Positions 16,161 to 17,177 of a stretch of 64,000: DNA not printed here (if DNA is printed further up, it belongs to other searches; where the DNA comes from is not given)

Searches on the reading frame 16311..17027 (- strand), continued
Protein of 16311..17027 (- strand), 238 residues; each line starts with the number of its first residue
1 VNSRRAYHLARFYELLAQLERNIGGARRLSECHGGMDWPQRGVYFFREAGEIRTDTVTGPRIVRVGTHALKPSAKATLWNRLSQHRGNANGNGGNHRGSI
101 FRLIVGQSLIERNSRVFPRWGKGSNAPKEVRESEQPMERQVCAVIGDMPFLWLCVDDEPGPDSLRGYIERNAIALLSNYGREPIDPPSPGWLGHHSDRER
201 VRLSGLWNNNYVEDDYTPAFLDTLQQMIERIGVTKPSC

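Call 31: search_solved_structures(query=A1, max_evalue=10, show_alignments=3)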
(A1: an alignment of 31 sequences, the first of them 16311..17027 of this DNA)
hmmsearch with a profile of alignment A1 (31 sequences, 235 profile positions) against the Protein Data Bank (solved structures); distinct sequences matched with E-value up to 10: 5.
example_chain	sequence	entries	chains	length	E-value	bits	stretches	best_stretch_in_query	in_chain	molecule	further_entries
2pem_A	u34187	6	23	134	0.17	14.1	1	163-210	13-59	ORF134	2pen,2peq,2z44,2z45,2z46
2pek_A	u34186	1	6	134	0.21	13.8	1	163-210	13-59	ORF134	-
2pei_A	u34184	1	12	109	0.27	13.5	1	163-210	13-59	ORF134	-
2pej_A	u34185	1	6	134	1.1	11.4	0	172-210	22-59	ORF134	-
1ux1_A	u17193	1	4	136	1.9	10.7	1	105-166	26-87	CYTIDINE DEAMINASE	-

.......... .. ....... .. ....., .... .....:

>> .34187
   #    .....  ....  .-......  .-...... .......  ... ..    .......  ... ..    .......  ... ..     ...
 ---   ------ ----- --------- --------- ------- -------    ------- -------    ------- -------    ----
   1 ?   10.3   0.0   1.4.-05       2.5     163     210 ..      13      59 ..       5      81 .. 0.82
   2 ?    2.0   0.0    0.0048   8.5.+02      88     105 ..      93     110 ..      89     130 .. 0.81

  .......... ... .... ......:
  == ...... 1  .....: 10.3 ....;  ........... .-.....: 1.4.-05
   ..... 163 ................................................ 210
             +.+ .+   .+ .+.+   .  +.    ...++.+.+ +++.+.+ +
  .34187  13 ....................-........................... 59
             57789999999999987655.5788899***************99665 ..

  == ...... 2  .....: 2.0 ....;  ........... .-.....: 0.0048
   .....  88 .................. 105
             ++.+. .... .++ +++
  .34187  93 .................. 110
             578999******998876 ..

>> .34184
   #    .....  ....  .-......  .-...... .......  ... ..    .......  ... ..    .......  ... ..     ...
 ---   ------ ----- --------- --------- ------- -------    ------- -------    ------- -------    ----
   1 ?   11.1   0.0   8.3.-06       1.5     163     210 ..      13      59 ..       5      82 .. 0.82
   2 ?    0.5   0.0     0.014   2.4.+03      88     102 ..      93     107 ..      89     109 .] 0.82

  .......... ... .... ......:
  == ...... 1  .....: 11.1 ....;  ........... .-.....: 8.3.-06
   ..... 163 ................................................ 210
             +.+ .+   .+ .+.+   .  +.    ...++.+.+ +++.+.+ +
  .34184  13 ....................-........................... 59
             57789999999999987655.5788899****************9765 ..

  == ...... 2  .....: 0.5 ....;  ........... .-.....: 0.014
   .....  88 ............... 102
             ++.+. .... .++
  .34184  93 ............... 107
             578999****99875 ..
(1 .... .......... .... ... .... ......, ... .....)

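Call 36: search_protein_families(library=phrogs, proteins=[window:16311-17027:-, L001:6707-7378:+], max_evalue=10)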
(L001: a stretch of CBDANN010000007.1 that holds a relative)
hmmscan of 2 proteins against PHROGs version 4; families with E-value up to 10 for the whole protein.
window:16311-17027:- (238 aa): 0 families

L001:6707-7378:+ (223 aa): 2 families
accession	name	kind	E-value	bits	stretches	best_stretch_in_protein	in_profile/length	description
phrog_5935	-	unknown function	0.0033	18.3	1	80-133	24-85/155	-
phrog_12372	-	unknown function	0.018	15.9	1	148-180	16-48/120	-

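Call 42: fold_search(model_id=the predicted structure, library=viral)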
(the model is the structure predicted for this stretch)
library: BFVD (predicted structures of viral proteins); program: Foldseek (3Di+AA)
matches with E <= 10: 84; with E <= 0.001: 0
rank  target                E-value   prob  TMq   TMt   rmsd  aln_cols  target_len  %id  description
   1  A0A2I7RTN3            3.0e-01  0.05  0.17  0.15  22.4       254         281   10  (no name in the UniProt tables at hand)
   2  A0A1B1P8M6            1.0e+00  0.08  0.20  0.14  15.1       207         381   11  GIY-YIG domain-containing protein [Klebsiella phage vB_KpnM_KpV477]
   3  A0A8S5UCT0            1.1e+00  0.02  0.14  0.10  21.5       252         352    9  Uncharacterized protein [Siphoviridae sp. ctgN495]
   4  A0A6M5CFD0            1.2e+00  0.02  0.11  0.14  18.0       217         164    7  (no name in the UniProt tables at hand)
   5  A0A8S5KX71            1.6e+00  0.01  0.09  0.06  36.6       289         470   10  Maturation protein [ssRNA phage AIN000]
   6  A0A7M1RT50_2          1.6e+00  0.02  0.13  0.04  21.9       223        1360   10  Uncharacterized protein [uncultured phage cr7_1]
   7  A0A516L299            1.7e+00  0.02  0.11  0.16  18.8       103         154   16  (no name in the UniProt tables at hand)
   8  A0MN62                1.9e+00  0.03  0.15  0.21  16.6       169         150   12  (no name in the UniProt tables at hand)
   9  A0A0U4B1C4            2.6e+00  0.01  0.14  0.15  19.8       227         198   12  Uncharacterized protein [Arthrobacter phage Anansi]
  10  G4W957                2.6e+00  0.01  0.11  0.07  16.8       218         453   14  Phage protein [Tetrasphaera phage TJE1]
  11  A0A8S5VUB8            2.9e+00  0.02  0.15  0.16  14.4       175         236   14  GAF domain-containing protein [Ackermannviridae sp.]
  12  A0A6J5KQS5            2.9e+00  0.02  0.14  0.10  22.4       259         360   11  Uncharacterized protein [uncultured Caudovirales phage]
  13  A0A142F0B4            3.1e+00  0.02  0.14  0.13  18.9       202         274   12  Uncharacterized protein [Pseudomonas phage phiNFS]
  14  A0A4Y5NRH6            3.1e+00  0.01  0.13  0.16  15.7       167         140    9  (no name in the UniProt tables at hand)
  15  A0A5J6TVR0            3.3e+00  0.02  0.14  0.23  12.6       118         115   12  Uncharacterized protein [Arthrobacter phage Lymara]
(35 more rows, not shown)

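Call 43: search_protein_families(library=pfam, alignment_id=A1, max_evalue=10)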
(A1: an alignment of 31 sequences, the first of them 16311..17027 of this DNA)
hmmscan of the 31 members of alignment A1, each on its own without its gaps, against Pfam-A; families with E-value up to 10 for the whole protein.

A. member 1, window:16311-17027:- (238 aa): 0 families

B. families by the number of members that match (of 31 scanned): 3 families
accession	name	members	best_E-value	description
PF15242.11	FAM53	1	0.2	Family of FAM53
PF19854.4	DUF6329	1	0.21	Family of unknown function (DUF6329)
PF13399.11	LytR_C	1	0.3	LytR cell envelope-related transcriptional attenuator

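Call 51: find_encoding_contigs(protein=P0056, flank=8000, max_places=2)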
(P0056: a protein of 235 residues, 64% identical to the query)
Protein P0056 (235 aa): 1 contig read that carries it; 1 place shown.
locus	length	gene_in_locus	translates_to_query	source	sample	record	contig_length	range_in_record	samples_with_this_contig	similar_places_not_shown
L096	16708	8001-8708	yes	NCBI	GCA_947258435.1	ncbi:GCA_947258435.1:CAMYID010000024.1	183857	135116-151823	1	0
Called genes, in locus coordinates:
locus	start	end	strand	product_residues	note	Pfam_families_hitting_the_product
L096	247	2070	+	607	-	PF00270:DEAD, PF00271:Helicase_C, PF16124:RecQ_Zn_bind, PF09382:RQC, PF00570:HRDC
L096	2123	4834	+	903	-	PF00690:Cation_ATPase_N, PF00122:E1-E2_ATPase, PF00702:Hydrolase, PF13246:Cation_ATPase, PF08282:Hydrolase_3 (weak), PF00689:Cation_ATPase_C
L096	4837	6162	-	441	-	PF00270:DEAD, PF00271:Helicase_C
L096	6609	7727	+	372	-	PF13011:LZ_Tnp_IS481, PF13384:HTH_23 (faint), PF13518:HTH_28 (weak), PF13551:HTH_29 (faint), PF13565:HTH_32, PF00665:rve, PF13683:rve_3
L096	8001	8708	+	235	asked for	PF26468:GIY_YIG_3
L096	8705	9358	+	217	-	-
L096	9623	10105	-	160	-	-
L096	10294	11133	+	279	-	PF06026:Rib_5-P_isom_A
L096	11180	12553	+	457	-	PF03486:HI0933_like (faint), PF07992:Pyr_redox_2, PF12831:FAD_oxidored (faint), PF13738:Pyr_redox_3, PF00070:Pyr_redox, PF02852:Pyr_redox_dim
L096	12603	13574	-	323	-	PF00753:Lactamase_B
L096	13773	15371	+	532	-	PF00989:PAS (weak), PF00512:HisKA, PF02518:HATPase_c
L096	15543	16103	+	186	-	PF00903:Glyoxalase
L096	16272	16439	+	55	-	-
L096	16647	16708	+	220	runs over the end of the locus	PF01135:PCMT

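Call 52: find_encoding_contigs(protein=P0111, flank=8000, max_places=2)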
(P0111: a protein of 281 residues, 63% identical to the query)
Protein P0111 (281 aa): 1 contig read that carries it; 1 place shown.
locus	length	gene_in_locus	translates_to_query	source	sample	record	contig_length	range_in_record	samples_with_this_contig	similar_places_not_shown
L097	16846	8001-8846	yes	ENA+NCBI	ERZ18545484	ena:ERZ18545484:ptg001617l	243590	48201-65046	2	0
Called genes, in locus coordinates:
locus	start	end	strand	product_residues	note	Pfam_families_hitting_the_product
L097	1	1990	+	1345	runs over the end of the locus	PF07669:Eco57I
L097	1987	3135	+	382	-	PF06114:Peptidase_M78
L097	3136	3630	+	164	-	PF14367:DUF4411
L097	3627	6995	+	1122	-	PF13091:PLDc_2, PF00176:SNF2-rel_dom, PF04851:ResIII (weak), PF00271:Helicase_C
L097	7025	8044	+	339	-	PF12358:DUF3644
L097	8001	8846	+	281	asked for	PF26468:GIY_YIG_3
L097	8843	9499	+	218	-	PF21818:DUF6884 (weak)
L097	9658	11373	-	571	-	PF00515:TPR_1 (faint), PF07719:TPR_2 (faint), PF13181:TPR_8 (faint), PF23914:TPR_CcmH_CycH (weak), PF13432:TPR_16, PF14559:TPR_19, PF13432:TPR_16, PF14559:TPR_19, +3 more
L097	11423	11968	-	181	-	PF12385:Peptidase_C70 (weak), PF13529:Peptidase_C39_2, PF03412:Peptidase_C39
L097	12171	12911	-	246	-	PF23023:Anti-Pycsar_Apyc1 (weak), PF00753:Lactamase_B, PF12706:Lactamase_B_2 (weak)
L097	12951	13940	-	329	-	PF13432:TPR_16 (faint), PF14559:TPR_19 (faint), PF00515:TPR_1 (faint), PF07719:TPR_2 (faint)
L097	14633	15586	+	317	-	PF01548:DEDD_Tnp_IS110, PF02371:Transposase_20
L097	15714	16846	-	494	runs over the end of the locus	PF07394:DUF1501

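Call 53: find_encoding_contigs(protein=P0079, flank=8000, max_places=2)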
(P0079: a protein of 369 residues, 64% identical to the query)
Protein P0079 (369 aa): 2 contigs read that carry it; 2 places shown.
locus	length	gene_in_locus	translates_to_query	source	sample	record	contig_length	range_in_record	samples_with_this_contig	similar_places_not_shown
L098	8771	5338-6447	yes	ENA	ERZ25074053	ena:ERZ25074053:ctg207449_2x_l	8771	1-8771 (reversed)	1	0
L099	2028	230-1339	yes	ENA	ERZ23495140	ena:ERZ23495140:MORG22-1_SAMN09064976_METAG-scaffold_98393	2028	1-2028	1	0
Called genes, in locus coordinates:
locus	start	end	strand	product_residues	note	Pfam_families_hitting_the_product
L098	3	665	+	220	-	?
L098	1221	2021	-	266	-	PF03746:LamB_YcsF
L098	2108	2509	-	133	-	PF13577:SnoaL_4 (weak), PF12680:SnoaL_2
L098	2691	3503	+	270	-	PF03437:BtpA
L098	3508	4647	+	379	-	PF13580:SIS_2 (faint), PF01380:SIS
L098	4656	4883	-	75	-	PF05016:ParE_toxin (weak)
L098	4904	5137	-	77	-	PF22180:RH3_dom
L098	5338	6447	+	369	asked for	PF26345:ScoMcrA_N, PF26468:GIY_YIG_3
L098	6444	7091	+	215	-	-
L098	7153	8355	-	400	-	PF00144:Beta-lactamase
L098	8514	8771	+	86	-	?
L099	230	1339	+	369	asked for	PF26345:ScoMcrA_N, PF26468:GIY_YIG_3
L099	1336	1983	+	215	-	-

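Call 70: find_related_loci(query=A1, collection=viral_contigs, flank=5000)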
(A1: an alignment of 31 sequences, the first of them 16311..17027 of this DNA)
Query A1 (238 aa) in viral_contigs; peptide patterns used: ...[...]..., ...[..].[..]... (x = any residue, [..] = any of these).
46 stretches matched a pattern; 13 encode a relative of the query (tblastn E <= 1e-3); 13 distinct loci.
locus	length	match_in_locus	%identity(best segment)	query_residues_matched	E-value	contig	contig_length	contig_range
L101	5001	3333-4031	58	1-233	4e-92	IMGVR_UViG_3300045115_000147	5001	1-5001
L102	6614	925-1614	53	5-231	1e-79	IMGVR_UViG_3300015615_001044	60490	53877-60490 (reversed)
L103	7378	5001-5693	53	4-233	3e-79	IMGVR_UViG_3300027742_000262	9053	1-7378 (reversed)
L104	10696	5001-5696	56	4-234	5e-78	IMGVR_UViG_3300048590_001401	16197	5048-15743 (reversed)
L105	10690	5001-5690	50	5-231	2e-76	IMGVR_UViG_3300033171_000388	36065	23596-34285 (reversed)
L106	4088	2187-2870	53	5-231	5e-75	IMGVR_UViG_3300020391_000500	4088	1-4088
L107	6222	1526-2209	53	5-231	6e-75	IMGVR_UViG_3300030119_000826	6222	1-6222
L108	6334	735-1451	51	5-232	1e-74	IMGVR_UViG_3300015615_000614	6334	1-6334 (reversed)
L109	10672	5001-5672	54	9-231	1e-73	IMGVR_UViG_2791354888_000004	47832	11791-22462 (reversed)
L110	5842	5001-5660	50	18-236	1e-63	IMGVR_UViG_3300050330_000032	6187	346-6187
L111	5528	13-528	53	61-231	2e-55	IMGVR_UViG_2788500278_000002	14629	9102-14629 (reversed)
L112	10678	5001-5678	44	5-228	2e-50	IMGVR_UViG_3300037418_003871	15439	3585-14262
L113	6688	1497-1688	59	165-228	3e-21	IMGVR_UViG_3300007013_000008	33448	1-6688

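Call 72: search_protein_representatives(alignment_id=A1)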
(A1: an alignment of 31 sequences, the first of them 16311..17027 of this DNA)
Query: 31 sequences, 235 profile positions. Proteins with E-value up to 0.001 (for the whole library): 2758; up to 1e-10: 1910; up to 1e-30: 817. The best 150 are listed.
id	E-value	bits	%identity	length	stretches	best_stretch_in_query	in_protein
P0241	1.3e-116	404.1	-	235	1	1-233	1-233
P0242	8.1e-106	368.7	-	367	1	1-234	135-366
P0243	2.5e-104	363.9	-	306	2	10-180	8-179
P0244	7.0e-101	352.5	-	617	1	4-232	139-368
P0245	1.7e-100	351.3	-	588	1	2-229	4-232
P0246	2.2e-98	344.4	-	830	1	4-232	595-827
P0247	3.8e-97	340.3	-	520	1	4-231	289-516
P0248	3.8e-94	330.5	-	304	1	3-229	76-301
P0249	4.2e-94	330.4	-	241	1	1-232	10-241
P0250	3.3e-93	327.5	-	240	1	5-228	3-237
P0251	2.6e-92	324.5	-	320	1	4-231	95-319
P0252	6.8e-92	323.1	-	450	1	1-228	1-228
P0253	6.1e-91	320.0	-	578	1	4-230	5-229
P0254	6.6e-91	319.9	-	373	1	1-229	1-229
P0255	2.4e-90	318.0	-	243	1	4-231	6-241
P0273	9.8e-85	299.7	-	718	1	4-233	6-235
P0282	6.8e-82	290.4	-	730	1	3-232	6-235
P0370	2.6e-68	245.9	-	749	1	7-231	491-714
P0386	2.0e-67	243.0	-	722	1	6-229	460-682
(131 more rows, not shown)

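Call 73: search_protein_families(library=pfam, proteins=[P0244, P0245, P0246, P0247, P0252, P0253, P0273, P0282, P0370, P0386], max_evalue=0.01)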
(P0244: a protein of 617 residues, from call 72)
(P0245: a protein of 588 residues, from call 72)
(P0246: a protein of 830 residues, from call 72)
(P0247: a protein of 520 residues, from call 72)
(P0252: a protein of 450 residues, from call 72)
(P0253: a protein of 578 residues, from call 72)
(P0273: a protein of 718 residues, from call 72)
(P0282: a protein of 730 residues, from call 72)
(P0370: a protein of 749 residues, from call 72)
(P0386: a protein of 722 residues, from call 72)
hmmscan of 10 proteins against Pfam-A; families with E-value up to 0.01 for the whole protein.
P0244 (617 aa): 2 families
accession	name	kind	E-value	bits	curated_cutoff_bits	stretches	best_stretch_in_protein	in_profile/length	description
PF24698.1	DUF7662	-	7.9e-09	35.6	26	1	24-81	1-51/72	Domain of unknown function (DUF7662)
PF03883.20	H2O2_YaaD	-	0.0043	17.1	29.6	1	445-517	56-130/236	Peroxide stress protein YaaA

P0245 (588 aa): 1 family
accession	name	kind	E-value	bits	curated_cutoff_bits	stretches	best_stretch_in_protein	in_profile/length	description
PF21818.3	DUF6884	-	0.0025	18.4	30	1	458-533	38-112/135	Family of unknown function (DUF6884)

P0246 (830 aa): 3 families
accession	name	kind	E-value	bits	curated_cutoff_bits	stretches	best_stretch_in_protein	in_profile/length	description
PF01225.30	Mur_ligase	-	5.9e-17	62.3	21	1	11-107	2-91/95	Mur ligase family, catalytic domain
PF02875.26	Mur_ligase_C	-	3.8e-11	44.4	28.4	1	361-483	11-124/127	Mur ligase, glutamate ligase domain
PF08245.18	Mur_ligase_M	-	1.8e-09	38.3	24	1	116-313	1-200/200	Mur ligase middle domain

P0247 (520 aa): 1 family
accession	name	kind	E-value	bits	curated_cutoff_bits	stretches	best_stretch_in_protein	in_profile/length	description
PF21818.3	DUF6884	-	2.4e-45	154.4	30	1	137-266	2-133/135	Family of unknown function (DUF6884)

P0252 (450 aa): 1 family
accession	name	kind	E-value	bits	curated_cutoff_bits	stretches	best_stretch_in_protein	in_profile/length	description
PF21818.3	DUF6884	-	1.8e-05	25.4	30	1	312-403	17-111/135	Family of unknown function (DUF6884)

P0253 (578 aa): 1 family
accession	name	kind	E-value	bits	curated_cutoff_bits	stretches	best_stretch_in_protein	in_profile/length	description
PF24698.1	DUF7662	-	6.9e-11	42.2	26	1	499-567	4-66/72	Domain of unknown function (DUF7662)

P0273 (718 aa): 0 families

P0282 (730 aa): 0 families

P0370 (749 aa): 5 families
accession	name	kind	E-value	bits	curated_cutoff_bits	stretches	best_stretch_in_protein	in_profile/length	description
PF02739.22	5_3_exonuc_N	-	3.3e-44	150.9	34.3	1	27-193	2-163/164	5'-3' exonuclease, N-terminal resolvase-like domain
PF21818.3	DUF6884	-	1.1e-41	142.6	30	1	352-482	2-134/135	Family of unknown function (DUF6884)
PF01367.25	5_3_exonuc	-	1.1e-18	68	40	1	195-274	1-81/97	5'-3' exonuclease, C-terminal SAM fold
PF12826.13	HHH_2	-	0.0012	19.4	27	1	216-244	7-35/64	Helix-hairpin-helix motif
PF14520.12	HHH_5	-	0.0076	17.1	27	0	213-240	3-31/57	Helix-hairpin-helix domain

P0386 (722 aa): 3 families
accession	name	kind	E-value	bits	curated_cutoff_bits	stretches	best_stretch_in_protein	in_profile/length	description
PF02739.22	5_3_exonuc_N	-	4.6e-43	147.2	34.3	1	3-169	1-162/164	5'-3' exonuclease, N-terminal resolvase-like domain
PF21818.3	DUF6884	-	1.1e-39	136.1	30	1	320-451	1-134/135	Family of unknown function (DUF6884)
PF01367.25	5_3_exonuc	-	1.1e-24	87.2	40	1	172-254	1-84/97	5'-3' exonuclease, C-terminal SAM fold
